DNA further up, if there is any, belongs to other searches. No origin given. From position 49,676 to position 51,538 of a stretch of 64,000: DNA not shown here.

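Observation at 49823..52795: Single 990-aa exported polypeptide fusing a GSDH-type dehydrogenase propeller to five c-type haem motifs and a MYXO-CTERM anchor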

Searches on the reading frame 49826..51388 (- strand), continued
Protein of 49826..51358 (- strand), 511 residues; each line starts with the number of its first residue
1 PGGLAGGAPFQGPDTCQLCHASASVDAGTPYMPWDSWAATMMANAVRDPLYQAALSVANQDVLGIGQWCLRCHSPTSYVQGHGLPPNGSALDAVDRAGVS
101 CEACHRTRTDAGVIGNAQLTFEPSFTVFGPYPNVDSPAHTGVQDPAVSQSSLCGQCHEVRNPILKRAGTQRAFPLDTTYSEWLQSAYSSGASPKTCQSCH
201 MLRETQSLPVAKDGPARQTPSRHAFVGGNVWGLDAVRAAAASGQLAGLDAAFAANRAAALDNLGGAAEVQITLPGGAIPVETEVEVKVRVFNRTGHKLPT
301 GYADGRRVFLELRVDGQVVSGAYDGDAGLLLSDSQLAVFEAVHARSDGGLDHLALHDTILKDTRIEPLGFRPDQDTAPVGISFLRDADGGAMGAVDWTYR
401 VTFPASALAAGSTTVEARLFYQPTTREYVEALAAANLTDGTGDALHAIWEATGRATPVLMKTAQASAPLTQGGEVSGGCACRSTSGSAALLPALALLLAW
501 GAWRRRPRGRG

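Call 57: search_solved_structures(query=A2, max_evalue=0.03, show_alignments=3)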
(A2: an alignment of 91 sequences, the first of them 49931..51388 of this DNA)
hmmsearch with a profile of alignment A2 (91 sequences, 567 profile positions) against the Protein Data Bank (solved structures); distinct sequences matched with E-value up to 0.03: 4.
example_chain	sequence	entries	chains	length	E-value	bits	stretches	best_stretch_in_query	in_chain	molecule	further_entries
6i5b_A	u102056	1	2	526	0.00056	21.9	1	97-146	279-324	Uncharacterized protein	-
5ze8_A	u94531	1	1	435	0.0088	17.9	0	46-136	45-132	cytochrome c552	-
9wt8_A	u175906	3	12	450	0.016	17.1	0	166-248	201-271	Cytochrome c,Multiheme cytochrome c selenoprotein (MccSep)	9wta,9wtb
9wt9_A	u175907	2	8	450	0.023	16.5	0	166-248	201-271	Cytochrome c,Multiheme cytochrome c selenoprotein mutant (MccSep U325A) | Cytochrome c,Multiheme cytochrome c selenoprotein (MccSep)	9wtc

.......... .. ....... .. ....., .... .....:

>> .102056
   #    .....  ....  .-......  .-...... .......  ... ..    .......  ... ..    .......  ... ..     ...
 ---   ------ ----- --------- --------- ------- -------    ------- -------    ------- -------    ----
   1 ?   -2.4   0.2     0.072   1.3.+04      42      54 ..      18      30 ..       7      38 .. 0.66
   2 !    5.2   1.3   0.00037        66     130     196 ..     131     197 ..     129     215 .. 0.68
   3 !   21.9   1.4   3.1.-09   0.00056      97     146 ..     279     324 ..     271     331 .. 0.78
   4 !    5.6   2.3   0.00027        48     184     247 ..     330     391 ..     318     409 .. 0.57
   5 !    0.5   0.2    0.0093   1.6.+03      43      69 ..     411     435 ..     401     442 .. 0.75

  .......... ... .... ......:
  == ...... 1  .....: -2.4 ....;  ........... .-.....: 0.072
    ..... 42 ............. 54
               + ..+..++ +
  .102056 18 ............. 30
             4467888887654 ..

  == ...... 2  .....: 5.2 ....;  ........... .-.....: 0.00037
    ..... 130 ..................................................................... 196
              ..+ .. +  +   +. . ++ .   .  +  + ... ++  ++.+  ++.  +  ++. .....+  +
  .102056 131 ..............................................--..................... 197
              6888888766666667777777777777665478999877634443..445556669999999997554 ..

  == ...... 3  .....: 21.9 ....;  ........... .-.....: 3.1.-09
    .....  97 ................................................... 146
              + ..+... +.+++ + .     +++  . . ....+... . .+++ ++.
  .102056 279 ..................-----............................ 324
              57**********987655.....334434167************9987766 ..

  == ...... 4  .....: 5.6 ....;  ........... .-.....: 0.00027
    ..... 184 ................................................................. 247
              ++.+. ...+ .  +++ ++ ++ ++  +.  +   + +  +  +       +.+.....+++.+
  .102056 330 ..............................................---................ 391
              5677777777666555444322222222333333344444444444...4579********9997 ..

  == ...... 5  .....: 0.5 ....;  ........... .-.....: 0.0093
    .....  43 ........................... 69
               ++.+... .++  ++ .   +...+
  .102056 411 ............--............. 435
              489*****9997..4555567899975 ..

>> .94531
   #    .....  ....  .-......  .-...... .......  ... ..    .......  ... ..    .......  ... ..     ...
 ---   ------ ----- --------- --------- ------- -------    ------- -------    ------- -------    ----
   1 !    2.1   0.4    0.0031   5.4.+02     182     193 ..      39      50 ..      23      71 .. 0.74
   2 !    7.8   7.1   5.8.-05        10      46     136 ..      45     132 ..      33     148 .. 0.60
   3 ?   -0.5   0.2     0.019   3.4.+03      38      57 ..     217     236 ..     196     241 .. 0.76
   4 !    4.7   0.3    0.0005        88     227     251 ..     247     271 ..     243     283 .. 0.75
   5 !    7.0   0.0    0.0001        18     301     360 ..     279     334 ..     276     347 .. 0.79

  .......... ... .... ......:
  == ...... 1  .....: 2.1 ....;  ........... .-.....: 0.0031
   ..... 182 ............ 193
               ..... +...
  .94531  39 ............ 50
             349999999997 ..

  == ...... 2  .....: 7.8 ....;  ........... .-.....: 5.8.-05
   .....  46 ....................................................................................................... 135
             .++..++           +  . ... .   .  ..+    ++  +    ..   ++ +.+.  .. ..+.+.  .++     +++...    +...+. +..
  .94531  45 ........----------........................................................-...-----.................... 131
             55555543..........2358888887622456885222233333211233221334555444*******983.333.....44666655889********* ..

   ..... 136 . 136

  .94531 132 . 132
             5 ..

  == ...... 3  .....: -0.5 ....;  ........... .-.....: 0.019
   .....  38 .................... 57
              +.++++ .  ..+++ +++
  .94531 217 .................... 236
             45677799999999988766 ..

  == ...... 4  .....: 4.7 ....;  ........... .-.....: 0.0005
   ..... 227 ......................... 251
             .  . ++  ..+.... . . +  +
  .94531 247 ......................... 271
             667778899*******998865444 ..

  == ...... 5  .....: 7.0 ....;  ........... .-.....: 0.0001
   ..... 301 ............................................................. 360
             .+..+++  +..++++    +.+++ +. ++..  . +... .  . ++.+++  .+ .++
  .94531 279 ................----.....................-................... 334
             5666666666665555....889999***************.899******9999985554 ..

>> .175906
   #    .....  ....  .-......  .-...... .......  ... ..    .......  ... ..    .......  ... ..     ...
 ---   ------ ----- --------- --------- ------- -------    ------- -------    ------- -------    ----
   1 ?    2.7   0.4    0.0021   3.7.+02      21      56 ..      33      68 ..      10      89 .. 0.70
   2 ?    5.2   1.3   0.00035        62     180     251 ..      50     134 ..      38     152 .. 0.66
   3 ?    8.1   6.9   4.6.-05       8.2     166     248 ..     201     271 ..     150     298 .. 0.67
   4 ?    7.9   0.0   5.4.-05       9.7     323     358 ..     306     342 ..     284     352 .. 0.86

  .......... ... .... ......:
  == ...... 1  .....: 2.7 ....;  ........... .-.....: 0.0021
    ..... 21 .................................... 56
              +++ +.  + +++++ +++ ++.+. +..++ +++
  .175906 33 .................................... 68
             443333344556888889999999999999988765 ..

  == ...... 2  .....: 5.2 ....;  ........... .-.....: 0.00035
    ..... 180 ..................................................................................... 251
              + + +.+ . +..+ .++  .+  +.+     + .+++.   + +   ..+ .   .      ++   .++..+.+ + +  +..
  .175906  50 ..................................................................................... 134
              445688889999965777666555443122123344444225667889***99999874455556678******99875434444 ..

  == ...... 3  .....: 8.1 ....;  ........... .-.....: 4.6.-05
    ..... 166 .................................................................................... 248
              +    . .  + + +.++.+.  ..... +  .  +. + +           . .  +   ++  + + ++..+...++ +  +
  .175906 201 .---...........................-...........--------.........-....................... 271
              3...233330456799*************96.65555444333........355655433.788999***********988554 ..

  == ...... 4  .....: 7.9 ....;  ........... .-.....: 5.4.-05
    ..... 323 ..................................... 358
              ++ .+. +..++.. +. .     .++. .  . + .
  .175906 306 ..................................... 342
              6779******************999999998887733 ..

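Call 58: find_encoding_contigs(protein=P0139, flank=5000, max_places=1)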
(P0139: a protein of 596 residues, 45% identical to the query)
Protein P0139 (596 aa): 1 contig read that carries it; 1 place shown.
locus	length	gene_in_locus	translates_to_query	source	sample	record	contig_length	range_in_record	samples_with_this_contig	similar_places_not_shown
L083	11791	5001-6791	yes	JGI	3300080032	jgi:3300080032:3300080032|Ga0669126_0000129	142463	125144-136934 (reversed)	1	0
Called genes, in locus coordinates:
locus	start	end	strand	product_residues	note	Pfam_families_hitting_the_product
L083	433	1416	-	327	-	PF00248:Aldo_ket_red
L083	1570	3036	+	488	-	-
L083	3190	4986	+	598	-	PF13360:PQQ_2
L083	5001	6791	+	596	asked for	PF14522:Cytochrome_C7 (faint)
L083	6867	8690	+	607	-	PF26626:DUF8201 (faint)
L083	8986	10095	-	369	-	PF03739:LptF_LptG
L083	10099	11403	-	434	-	PF09594:GT87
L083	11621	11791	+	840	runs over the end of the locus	PF09286:Pro-kuma_activ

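Call 59: find_encoding_contigs(protein=P0152, flank=5000, max_places=1)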
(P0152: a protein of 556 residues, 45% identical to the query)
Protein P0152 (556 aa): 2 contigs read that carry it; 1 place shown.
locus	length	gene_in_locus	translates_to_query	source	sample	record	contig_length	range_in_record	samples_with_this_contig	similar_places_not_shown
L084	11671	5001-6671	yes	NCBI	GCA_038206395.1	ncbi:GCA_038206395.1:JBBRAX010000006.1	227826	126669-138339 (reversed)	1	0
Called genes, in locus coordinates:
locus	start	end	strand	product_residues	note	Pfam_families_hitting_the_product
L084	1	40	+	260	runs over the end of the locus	PF01171:ATP_bind_3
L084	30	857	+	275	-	PF04391:DUF533 (weak), PF05099:TerB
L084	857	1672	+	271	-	PF12974:Phosphonate-bd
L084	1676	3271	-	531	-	PF00069:Pkinase, PF07714:PK_Tyr_Ser-Thr, PF01636:APH (faint), PF09536:DUF2378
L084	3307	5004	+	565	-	-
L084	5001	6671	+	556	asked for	PF14522:Cytochrome_C7 (faint)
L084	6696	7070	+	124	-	PF04138:GtrA_DPMS_TM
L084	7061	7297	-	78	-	-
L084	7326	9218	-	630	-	PF21138:SMUBP-2_HCS1_1B, PF13481:AAA_25 (weak), PF13086:AAA_11, PF13191:AAA_16 (faint), PF13245:AAA_19 (weak), PF13604:AAA_30, PF01443:Viral_helicase1 (faint), PF13087:AAA_12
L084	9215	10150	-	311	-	-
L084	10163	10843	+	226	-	PF00561:Abhydrolase_1 (weak), PF12146:Hydrolase_4 (weak), PF00756:Esterase (weak)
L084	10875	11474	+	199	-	-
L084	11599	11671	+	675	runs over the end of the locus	PF04885:Stig1 (weak), PF26766:Choice_anch_L (faint)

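Call 60: find_encoding_contigs(protein=P0162, flank=5000, max_places=1)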
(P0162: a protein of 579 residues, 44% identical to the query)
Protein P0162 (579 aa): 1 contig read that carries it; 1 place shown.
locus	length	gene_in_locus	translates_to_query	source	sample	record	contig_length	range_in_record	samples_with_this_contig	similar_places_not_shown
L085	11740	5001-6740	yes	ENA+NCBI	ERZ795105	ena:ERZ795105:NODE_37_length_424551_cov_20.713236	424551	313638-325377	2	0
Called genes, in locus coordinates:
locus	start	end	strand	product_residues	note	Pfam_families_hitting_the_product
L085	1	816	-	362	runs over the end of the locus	-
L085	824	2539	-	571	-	PF00069:Pkinase, PF07714:PK_Tyr_Ser-Thr, PF01636:APH (faint), PF09536:DUF2378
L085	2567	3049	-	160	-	-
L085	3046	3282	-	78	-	-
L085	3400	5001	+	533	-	PF07995:GSDH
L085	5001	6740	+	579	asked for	PF14522:Cytochrome_C7 (faint)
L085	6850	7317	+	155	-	PF04138:GtrA_DPMS_TM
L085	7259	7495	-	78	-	-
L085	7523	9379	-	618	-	PF21138:SMUBP-2_HCS1_1B, PF13086:AAA_11, PF13191:AAA_16 (weak), PF13245:AAA_19 (weak), PF13604:AAA_30, PF01443:Viral_helicase1 (faint), PF05127:NAT10_TcmA_helicase (weak), PF13087:AAA_12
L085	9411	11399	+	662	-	PF03190:Thioredox_DsbH, PF13899:Thioredoxin_7, PF07221:GlcNAc_2-epim (faint)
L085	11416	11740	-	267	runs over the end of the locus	PF00069:Pkinase, PF07714:PK_Tyr_Ser-Thr, PF01636:APH (faint)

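Call 79: search_protein_families(library=ncbifam, proteins=[window:49931-51388:-], max_evalue=0.01)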
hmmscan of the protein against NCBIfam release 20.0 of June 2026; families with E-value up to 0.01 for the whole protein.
window:49931-51388:- (486 aa): 4 families
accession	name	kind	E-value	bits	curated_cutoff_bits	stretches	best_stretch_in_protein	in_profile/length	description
NF040886.1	cyt_C_like_Sec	equivalog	5.7e-12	44.9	250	1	102-214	148-254/423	multiheme c-type cytochrome (seleno)protein ExtKL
TIGR03153.1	cytochr_NrfH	equivalog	0.0012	18.9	134.2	0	25-117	54-135/138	cytochrome c nitrite reductase small subunit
TIGR03507.1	decahem_SO1788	subfamily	0.0052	15.3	209.3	0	152-216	570-630/672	OmcA/MtrC family decaheme c-type cytochrome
NF041895.1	choice_anch_V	domain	0.0073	16.4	42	0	197-233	19-54/150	choice-of-anchor V domain-containing protein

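Call 88: search_protein_families(library=pfam, proteins=[L083:3190-4983:+, L082:6325-7908:+], max_evalue=0.001)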
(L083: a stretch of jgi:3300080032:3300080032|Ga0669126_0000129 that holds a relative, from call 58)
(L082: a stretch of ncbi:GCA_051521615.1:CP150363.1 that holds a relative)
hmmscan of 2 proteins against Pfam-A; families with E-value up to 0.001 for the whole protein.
L083:3190-4983:+ (598 aa): 1 family
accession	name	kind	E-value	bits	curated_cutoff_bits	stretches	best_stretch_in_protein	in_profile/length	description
PF13360.13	PQQ_2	-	1e-07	32.3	27.6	1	176-299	34-125/233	Outer membrane protein assembly factor BamB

L082:6325-7908:+ (528 aa): 1 family
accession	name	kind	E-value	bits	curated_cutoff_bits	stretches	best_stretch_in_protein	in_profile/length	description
PF07995.17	GSDH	-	1.3e-34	120.4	25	1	171-479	12-305/332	Glucose / Sorbosone dehydrogenase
